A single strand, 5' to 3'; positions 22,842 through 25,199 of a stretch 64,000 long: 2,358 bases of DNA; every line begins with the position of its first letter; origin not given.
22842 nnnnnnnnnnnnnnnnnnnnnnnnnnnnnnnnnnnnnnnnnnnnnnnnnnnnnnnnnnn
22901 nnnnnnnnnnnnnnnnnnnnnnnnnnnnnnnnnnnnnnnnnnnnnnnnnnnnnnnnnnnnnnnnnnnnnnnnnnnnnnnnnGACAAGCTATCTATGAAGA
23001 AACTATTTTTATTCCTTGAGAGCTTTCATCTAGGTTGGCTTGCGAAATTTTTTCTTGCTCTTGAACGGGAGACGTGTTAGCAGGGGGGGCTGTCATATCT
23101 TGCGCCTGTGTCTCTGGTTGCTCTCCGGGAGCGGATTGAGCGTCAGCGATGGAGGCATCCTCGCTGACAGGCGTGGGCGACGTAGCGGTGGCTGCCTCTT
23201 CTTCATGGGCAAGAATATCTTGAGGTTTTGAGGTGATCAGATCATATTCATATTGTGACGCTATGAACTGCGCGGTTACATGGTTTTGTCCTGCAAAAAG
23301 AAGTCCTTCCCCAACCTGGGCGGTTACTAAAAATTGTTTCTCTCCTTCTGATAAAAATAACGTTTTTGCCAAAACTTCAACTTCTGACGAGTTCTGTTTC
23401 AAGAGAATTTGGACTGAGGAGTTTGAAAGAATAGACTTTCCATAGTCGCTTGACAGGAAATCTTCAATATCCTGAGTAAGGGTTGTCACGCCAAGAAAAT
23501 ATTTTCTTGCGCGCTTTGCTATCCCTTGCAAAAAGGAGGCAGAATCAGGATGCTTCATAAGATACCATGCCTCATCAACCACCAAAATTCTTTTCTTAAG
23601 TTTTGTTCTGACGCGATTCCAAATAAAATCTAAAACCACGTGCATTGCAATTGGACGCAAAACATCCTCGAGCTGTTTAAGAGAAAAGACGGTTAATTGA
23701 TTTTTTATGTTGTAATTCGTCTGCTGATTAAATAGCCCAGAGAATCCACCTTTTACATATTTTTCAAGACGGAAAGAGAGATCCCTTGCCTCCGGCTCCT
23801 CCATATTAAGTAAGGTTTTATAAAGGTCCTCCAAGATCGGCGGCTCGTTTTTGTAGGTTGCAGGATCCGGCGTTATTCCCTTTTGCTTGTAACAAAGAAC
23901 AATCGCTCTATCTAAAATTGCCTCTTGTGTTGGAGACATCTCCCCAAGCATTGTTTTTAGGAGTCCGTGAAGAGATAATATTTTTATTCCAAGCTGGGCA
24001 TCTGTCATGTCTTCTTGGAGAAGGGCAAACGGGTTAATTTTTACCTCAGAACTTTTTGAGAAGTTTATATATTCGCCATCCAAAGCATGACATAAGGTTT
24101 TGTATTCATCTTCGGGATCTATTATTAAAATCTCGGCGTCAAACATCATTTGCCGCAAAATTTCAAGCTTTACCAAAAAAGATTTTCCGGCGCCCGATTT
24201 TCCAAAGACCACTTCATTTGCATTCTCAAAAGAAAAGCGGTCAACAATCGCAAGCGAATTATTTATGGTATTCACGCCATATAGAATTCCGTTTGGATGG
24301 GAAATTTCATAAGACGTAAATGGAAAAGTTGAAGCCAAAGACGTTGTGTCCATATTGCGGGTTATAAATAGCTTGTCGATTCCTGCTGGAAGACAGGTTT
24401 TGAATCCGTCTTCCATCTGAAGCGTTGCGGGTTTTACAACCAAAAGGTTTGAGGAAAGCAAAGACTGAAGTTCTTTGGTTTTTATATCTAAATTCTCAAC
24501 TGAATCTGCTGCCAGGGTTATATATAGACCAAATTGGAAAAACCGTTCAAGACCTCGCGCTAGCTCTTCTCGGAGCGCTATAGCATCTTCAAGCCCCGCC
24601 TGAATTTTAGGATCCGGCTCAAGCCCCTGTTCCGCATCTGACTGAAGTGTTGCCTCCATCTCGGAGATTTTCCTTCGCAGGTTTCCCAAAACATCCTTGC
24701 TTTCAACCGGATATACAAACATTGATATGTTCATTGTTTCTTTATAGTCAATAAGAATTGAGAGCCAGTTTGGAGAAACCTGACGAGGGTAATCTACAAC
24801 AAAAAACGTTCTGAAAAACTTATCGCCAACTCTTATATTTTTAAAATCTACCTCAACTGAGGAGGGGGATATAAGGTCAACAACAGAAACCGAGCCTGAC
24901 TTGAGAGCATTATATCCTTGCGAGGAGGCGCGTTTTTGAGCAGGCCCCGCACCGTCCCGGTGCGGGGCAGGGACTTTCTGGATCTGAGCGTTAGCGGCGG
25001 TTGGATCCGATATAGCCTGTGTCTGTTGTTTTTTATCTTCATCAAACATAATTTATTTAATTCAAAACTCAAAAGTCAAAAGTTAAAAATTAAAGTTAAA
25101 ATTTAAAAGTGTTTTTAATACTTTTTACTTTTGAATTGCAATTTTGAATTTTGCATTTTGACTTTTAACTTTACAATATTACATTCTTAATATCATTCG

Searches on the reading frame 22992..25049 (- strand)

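Call 43: search_protein_families(library=pfam, proteins=[window:22992-25049:-], max_evalue=0.00001)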
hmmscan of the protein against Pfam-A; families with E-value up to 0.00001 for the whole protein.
window:22992-25049:- (685 aa): 3 families
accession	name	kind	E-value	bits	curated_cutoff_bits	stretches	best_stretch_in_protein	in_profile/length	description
PF19044.6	P-loop_TraG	-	7.4e-34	117.5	25.8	1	272-575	25-343/413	TraG P-loop domain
PF12846.13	AAA_10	-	1.7e-14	54.1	27.5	1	275-540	20-295/362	AAA-like domain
PF01935.23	DUF87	-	3.6e-10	40.8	23.2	1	281-462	28-206/220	Helicase HerA, central domain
